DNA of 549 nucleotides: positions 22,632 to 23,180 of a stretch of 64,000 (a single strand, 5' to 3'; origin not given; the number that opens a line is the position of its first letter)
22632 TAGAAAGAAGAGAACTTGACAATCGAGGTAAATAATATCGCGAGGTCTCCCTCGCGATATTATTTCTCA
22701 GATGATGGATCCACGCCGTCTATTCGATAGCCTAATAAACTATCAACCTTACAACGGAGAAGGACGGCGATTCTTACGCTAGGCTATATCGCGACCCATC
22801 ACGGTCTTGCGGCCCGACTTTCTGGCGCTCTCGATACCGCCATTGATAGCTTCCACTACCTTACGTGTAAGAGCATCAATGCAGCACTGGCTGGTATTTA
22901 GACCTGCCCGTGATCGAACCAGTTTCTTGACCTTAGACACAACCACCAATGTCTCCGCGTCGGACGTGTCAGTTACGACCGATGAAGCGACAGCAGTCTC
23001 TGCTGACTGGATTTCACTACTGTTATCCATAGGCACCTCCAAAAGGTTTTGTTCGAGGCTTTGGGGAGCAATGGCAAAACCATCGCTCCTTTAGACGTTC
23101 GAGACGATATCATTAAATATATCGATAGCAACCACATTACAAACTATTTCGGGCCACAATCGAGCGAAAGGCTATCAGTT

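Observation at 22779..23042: Bacterial histone-fold singlet with an acidic Ser/Thr-rich N-terminal tail and a very short alpha3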

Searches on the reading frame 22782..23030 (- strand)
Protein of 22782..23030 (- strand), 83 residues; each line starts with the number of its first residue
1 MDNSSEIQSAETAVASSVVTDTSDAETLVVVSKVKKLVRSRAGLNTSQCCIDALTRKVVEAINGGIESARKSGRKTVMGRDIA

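Call 3: search_protein_families(library=pfam, proteins=[window:22782-23030:-], max_evalue=10)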
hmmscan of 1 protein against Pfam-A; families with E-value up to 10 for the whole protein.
seq(83 aa): 0 families

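Call 4: search_protein_families(library=ncbifam, proteins=[window:22782-23030:-], max_evalue=10)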
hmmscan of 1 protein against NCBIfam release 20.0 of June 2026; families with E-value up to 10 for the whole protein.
seq(83 aa): 1 family
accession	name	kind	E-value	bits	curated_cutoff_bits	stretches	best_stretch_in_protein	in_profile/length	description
NF043032.1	archaea_histone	superfamily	0.0021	18.4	50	1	32-82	3-57/60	histone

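Call 5: search_solved_structures(query=window:22782-23030:-, max_evalue=10, show_alignments=5)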
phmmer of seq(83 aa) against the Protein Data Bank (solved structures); distinct sequences matched with E-value up to 10: 12.
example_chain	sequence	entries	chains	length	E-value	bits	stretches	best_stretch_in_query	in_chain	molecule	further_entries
8cmp_A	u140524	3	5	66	2.6e-12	49.8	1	25-82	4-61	CBFD_NFYB_HMF domain-containing protein | Transcription factor CBF/NF-Y/archaeal histone domain-containing protein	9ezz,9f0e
8fvx_A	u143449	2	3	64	3.5e-12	49.4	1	25-82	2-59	CBFD_NFYB_HMF domain-containing protein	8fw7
9qt0_A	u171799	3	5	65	0.00049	23.7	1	21-80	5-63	DUF1931 domain-containing protein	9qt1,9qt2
8bdk_A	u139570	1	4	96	0.035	17.8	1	32-82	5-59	DNA-binding protein HmvA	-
9f2c_A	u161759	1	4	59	0.059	17.1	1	28-81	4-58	hypothetical protein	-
7mwq_B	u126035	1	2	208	0.43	14.4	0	26-71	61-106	LHD29B53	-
2fc3_A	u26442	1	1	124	0.51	14.2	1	6-43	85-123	50S ribosomal protein L7Ae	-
9qv5_A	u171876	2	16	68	0.6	13.9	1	32-82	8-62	Archaeal histone A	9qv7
9qv6_A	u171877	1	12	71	0.64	13.8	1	32-82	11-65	Archaeal histone A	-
1ku5_A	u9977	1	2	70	0.93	13.3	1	34-82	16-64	HPhA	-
6ifc_A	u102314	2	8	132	0.99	13.2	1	27-67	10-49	tRNA(fMet)-specific endonuclease VapC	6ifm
7mwq_A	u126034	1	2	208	1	13.2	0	26-69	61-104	LHD29A53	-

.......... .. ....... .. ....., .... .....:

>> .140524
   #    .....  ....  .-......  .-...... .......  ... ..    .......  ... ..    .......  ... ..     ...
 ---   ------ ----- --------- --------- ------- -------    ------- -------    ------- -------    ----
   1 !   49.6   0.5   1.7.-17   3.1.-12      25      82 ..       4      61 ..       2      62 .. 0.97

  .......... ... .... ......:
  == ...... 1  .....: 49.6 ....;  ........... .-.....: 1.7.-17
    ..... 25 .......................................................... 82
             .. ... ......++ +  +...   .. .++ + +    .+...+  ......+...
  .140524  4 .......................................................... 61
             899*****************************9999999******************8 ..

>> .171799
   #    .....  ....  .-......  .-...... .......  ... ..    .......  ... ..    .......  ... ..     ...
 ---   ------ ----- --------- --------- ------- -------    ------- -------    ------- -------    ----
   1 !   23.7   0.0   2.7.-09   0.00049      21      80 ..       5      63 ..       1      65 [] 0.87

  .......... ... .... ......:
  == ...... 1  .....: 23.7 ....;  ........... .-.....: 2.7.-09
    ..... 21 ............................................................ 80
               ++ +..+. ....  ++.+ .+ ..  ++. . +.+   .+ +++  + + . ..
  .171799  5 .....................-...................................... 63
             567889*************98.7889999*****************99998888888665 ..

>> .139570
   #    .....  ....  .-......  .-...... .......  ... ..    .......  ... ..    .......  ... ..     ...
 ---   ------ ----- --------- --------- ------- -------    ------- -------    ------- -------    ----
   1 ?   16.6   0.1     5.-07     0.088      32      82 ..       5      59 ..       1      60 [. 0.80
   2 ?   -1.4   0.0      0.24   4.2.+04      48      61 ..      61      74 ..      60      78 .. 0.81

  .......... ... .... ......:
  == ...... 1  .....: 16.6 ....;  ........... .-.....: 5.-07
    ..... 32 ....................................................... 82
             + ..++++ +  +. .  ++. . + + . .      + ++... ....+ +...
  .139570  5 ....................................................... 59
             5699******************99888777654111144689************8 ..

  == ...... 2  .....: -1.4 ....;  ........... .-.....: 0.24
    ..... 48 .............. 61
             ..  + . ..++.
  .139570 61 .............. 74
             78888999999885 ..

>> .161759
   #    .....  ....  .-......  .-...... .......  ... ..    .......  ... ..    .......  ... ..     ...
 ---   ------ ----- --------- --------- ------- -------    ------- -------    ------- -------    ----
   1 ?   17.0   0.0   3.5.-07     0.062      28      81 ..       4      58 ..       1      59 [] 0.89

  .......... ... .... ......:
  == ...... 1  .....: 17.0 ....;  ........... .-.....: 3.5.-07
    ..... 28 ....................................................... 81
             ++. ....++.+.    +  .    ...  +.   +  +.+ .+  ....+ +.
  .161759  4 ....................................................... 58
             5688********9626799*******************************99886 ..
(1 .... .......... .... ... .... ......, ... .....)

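Call 6: find_homologous_proteins(query=window:22782-23030:-, max_evalue=0.001)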
Query seq(83 aa) (83 aa): 95 proteins with E <= 0.001 among 96 candidates.
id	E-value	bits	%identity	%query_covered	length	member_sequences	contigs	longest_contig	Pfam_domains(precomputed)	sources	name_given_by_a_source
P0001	5.7e-42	158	100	100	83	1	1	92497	-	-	-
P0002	7.8e-36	138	85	99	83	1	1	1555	-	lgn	-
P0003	2.2e-28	115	75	95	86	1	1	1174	-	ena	-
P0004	5.9e-23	98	64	94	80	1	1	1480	-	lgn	-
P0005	7.3e-23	97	62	98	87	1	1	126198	-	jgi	-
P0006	4.2e-22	95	69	86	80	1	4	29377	-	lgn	-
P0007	8.0e-22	94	66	98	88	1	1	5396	-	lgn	-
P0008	1.7e-21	93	54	69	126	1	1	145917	PF00808.30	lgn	-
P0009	3.5e-21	92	67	83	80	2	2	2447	-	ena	-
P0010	5.4e-21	91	64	87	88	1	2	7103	-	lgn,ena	-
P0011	6.1e-21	91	62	93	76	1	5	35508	-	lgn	-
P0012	7.4e-21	91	67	88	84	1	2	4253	-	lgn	-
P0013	2.0e-20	90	62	93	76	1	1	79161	-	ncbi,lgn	-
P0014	2.2e-20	90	66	87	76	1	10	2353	-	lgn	-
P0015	2.6e-20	89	47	69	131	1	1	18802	-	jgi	jgi:histone H3/H4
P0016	5.2e-20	88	68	75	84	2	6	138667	-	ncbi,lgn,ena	-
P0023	5.9e-19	85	60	93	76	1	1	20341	-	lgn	-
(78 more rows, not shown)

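Call 11: find_related_loci(query=window:22782-23030:-, collection=genome_contigs, flank=5000)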
Query seq(83 aa) (83 aa) in genome_contigs; peptide patterns used: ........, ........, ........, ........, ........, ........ (x = any residue, [..] = any of these).
443 stretches matched a pattern; 77 encode a relative of the query (tblastn E <= 1e-3); 77 distinct loci.
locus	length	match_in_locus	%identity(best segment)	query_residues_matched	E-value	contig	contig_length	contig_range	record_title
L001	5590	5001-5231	60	2-82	3e-27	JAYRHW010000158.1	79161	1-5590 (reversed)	MAG: Bdellovibrionota bacterium isolate SZ_szas25bin.38 k141_898036, whole genome shotgun sequence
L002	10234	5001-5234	59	2-82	8e-25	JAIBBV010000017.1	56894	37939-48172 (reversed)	MAG: Oligoflexia bacterium isolate SSF8 NODE_9934_length_56894_cov_5.544330, whole genome shotgun sequence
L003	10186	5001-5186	66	21-82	8e-24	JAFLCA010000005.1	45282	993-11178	MAG: Deltaproteobacteria bacterium isolate UWPOB_DELTA1 gnl_X_BEAILMKM_5, whole genome shotgun sequence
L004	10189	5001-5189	63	15-82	5e-23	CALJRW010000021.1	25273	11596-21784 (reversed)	MAG: uncultured bacterium isolate R1_Bin_METABAT__38_1 genome assembly, contig: c_000000303639, whole genome shotgun seq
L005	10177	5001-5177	66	24-82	5e-23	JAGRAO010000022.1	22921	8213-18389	MAG: Bdellovibrionales bacterium isolate HKST-UBA20 NODE_22_length_22921_cov_3.291368, whole genome shotgun sequence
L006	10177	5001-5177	66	24-82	1e-21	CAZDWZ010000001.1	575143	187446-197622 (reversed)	MAG TPA_asm: uncultured Bdellovibrionales bacterium isolate SRP302895_co1_124 genome assembly, contig: NODE_8_length_575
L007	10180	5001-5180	65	23-82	1e-20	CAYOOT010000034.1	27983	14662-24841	MAG TPA_asm: uncultured Bdellovibrionales bacterium isolate SRP150892_co2_493 genome assembly, contig: NODE_2178_length_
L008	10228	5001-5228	50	7-82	1e-20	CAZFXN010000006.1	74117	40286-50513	MAG TPA_asm: uncultured Bdellovibrionales bacterium isolate SRP128246_co1_509 genome assembly, contig: NODE_297_length_7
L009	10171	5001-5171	67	26-82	2e-20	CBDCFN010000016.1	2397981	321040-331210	MAG: bacterium isolate 8540ba5b-a7bb-453d-8cfa-50a4359c344d genome assembly, contig: contig_16, whole genome shotgun seq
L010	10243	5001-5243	49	4-82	4e-20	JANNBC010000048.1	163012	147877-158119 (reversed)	MAG: bacterium isolate OTE_78_metabat_376 OTE_78_k141_3006436, whole genome shotgun sequence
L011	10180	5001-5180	60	23-82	7e-19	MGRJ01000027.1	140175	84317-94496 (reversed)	MAG: Deltaproteobacteria bacterium RIFCSPHIGHO2_02_FULL_40_28 rifcsphigho2_02_scaffold_73, whole genome shotgun sequence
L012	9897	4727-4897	61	26-82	1e-18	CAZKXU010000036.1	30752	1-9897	MAG TPA_asm: uncultured Bdellovibrionales bacterium isolate SRP150892_co2_139 genome assembly, contig: NODE_1891_length_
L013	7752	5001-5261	47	1-82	3e-18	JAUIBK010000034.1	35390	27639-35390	MAG: bacterium isolate 6_bin.32 NODE_1243_length_35390_cov_1.263307, whole genome shotgun sequence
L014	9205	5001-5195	59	13-82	1e-17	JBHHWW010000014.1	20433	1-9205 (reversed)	MAG: Nitrospiria bacterium isolate D_3_bin.29 NODE_805_length_20433_cov_6.180636, whole genome shotgun sequence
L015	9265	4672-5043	52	25-83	2e-16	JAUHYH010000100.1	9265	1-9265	MAG: Bacteriovoracia bacterium isolate 3_bin.48 NODE_8775_length_9265_cov_0.927993, whole genome shotgun sequence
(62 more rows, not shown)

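Call 22: find_encoding_contigs(protein=P0002, flank=5000, max_places=3)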
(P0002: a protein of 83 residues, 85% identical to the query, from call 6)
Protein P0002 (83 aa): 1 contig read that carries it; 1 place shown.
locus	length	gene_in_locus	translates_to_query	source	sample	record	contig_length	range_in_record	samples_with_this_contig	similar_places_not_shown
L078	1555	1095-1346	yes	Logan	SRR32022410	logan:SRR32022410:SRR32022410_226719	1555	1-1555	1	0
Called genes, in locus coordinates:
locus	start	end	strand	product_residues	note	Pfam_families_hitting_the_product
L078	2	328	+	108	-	?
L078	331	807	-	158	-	-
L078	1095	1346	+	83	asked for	-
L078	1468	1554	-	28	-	?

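Call 23: find_encoding_contigs(protein=P0003, flank=5000, max_places=3)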
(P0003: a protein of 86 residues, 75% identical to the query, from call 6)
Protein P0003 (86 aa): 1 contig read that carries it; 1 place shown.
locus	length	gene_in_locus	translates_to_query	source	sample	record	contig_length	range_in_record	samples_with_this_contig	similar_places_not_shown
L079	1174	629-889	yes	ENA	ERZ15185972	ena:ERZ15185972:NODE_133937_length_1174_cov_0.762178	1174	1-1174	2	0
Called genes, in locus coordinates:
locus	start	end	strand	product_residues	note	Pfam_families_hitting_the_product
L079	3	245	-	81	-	?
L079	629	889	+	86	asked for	-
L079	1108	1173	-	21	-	?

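Call 27: predict_structure(alignment_id=A1)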
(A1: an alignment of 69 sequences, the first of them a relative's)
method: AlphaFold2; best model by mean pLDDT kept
length: 83 residues; sequences in the alignment: 69
mean_pLDDT: 77.3   pTM: 0.49
mean pLDDT of the five models: 77.3, 76.8, 75.5, 75.5, 74.3
residues with pLDDT >= 90: 32; 70-90: 24; 50-70: 15; < 50: 12
segments of 3 or more residues with pLDDT < 50: 8-17
pLDDT, mean of each block of 10 residues (from residue 1): 51 48 65 89 91 89 92 91 84
secondary structure, 60 per line:
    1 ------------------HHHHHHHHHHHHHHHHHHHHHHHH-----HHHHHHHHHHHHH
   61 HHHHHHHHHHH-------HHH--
elements in order: H19-42 H48-71

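Call 31: fold_search(model_id=the predicted structure, library=pdb)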
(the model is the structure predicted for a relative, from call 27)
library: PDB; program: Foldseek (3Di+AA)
matches with E <= 10: 480; with E <= 0.001: 5
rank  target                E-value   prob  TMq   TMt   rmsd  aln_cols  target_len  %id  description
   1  9f0e_A                1.4e-04  1.00  0.59  0.79   1.9        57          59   49  Bacterial histone protein HBb from Bdellovibrio bacteriovorus bound to DNA (released 2024-06-26)
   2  9ezz_B                1.6e-04  1.00  0.60  0.77   2.3        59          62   51  Bacterial histone protein HBb from Bdellovibrio bacteriovorus bound to DNA (released 2024-06-26)
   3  9ezz_A                2.1e-04  1.00  0.60  0.79   1.9        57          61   49  Bacterial histone protein HBb from Bdellovibrio bacteriovorus bound to DNA (released 2024-06-26)
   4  8cmp                  3.5e-04  1.00  0.59  0.80   1.9        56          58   50  DNA-binding bacterial histone protein HBB from Bdellovibrio bacteriovorus (released 2024-03-06)
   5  8fvx                  4.3e-04  1.00  0.59  0.75   1.9        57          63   49  Histone from Bdellovibrio bacteriovorus (released 2023-08-30)
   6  9qt0_A                2.4e-02  1.00  0.56  0.78   1.9        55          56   34  DNA-binding bacterial histone HLp from Leptospira perolatii (released 2025-12-24)
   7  9f2c_B                3.0e-02  1.00  0.55  0.77   1.5        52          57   35  Archaeal histone protein HTkC from Thermococcus kodakarensis (released 2024-10-02)
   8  9qt1_A                4.5e-02  1.00  0.55  0.76   1.9        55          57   33  Bacterial histone HLp from Leptospira perolatii bound to DNA (released 2025-12-24)
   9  9f2c_A                7.4e-02  1.00  0.54  0.74   1.7        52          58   35  Archaeal histone protein HTkC from Thermococcus kodakarensis (released 2024-10-02)
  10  9nqu_E                1.1e-01  0.77  0.42  0.32  10.0       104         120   12  KDM6B-nucleosome structure stabilized by H3K27C-UNC8015 covalent conjugate (released 2025-07-23)
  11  7e8d_E                1.3e-01  0.77  0.42  0.36   6.3        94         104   13  NSD2 E1099K mutant bound to nucleosome (released 2021-11-10)
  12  8f86_A                1.4e-01  0.72  0.42  0.35   9.6        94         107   13  SIRT6 bound to an H3K9Ac nucleosome (released 2023-04-05)
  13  6ke9_D                1.7e-01  0.92  0.45  0.40   2.8        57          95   18  The Human Telomeric Nucleosome Displays Distinct Structural and Dynamic Properties (released 2020-04-22)
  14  9eil_A                1.9e-01  0.63  0.42  0.37  10.0        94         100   15  SIRT6 bound to an H3K27Ac nucleosome (released 2025-07-09)
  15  8jcd_H                2.0e-01  0.85  0.42  0.39   3.0        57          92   18  Human H2BFWTH100R nucleosome with 601 DNA (released 2024-05-15)
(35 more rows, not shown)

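Call 40: find_encoding_contigs(protein=P0005, flank=8000, max_places=2)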
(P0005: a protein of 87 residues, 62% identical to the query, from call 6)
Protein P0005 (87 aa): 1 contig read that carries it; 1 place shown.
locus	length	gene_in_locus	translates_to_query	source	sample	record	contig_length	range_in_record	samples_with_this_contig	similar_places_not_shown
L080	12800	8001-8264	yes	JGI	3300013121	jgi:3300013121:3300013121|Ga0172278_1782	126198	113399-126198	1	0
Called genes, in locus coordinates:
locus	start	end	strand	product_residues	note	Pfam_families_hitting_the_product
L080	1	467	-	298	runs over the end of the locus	-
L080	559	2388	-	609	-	PF00669:Flagellin_N, PF01839:FG-GAP (faint), PF13517:FG-GAP_3, PF00700:Flagellin_C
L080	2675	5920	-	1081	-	PF04851:ResIII, PF00176:SNF2-rel_dom, PF00271:Helicase_C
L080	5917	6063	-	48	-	-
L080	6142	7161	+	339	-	PF09423:PhoD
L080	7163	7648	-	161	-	-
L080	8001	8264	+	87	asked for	-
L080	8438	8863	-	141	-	-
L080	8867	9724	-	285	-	PF01557:FAA_hydrolase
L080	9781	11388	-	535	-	PF00082:Peptidase_S8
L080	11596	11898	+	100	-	-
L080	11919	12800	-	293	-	?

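Call 41: find_encoding_contigs(protein=P0016, flank=8000, max_places=2)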
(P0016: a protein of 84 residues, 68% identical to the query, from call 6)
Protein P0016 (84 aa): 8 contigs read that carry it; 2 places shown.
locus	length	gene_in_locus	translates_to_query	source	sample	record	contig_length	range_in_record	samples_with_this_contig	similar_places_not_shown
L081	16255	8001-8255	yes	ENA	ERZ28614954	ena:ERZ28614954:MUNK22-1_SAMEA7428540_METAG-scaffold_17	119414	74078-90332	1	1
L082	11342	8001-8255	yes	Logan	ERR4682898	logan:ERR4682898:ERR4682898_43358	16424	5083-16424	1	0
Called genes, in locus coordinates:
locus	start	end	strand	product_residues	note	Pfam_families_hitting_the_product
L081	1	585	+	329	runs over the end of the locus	-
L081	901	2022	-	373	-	PF00226:DnaJ, PF01556:DnaJ_C, PF00684:DnaJ_CXXCXGXG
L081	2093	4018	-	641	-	PF00012:HSP70, PF14450:FtsA (faint), PF06723:MreB_Mbl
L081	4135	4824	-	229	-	PF01025:GrpE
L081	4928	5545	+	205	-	PF11967:RecO_N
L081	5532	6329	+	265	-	PF01479:S4 (weak), PF01728:FtsJ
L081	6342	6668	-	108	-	PF09723:Zn_ribbon_8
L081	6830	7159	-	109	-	PF02325:CCB3_YggT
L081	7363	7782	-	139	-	PF28396:SepQ_C (weak), PF01052:FliMN_C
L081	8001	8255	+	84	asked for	-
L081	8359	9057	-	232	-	PF01487:DHquinase_I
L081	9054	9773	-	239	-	PF01168:Ala_racemase_N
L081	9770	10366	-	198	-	PF02545:Maf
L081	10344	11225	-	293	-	PF00793:DAHP_synth_1, PF03102:NeuB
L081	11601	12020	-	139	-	-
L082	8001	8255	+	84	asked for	-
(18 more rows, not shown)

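Call 42: find_encoding_contigs(protein=P0001, flank=8000, max_places=2)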
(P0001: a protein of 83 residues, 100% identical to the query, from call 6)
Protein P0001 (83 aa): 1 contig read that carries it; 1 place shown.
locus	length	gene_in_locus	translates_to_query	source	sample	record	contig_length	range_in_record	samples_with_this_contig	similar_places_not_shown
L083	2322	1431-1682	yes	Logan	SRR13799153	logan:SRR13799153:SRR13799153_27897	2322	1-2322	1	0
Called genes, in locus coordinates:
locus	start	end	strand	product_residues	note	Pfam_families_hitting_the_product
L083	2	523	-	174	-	?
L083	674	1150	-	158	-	-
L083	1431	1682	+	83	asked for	-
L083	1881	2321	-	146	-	?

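Call 53: search_protein_representatives(protein=P0001)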
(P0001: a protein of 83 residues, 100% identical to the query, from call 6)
Query: 83 residues. Proteins with E-value up to 0.001 (for the whole library): 300; up to 1e-10: 45; up to 1e-30: 0. The best 150 are listed.
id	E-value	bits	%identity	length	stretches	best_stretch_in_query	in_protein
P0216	2.3e-24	100.5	52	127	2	21-82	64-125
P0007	2.5e-22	94.0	69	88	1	2-82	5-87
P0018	7.2e-20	86.3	61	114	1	13-82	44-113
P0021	1.2e-19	85.6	55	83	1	10-82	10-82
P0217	2.6e-18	81.4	44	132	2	24-82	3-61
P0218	4.7e-18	80.6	61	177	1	12-82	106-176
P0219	6.2e-18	80.2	47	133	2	26-82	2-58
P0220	6.1e-17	77.0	56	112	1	8-82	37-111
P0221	1.5e-16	75.9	57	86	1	15-82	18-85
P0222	1.5e-16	75.8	37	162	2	9-83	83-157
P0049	3.9e-16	74.5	62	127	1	22-82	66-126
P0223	4.7e-16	74.3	62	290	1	23-83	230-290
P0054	1.4e-15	72.7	57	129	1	12-82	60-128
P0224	1.9e-15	72.3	41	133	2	24-82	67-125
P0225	4.3e-15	71.2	60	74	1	24-83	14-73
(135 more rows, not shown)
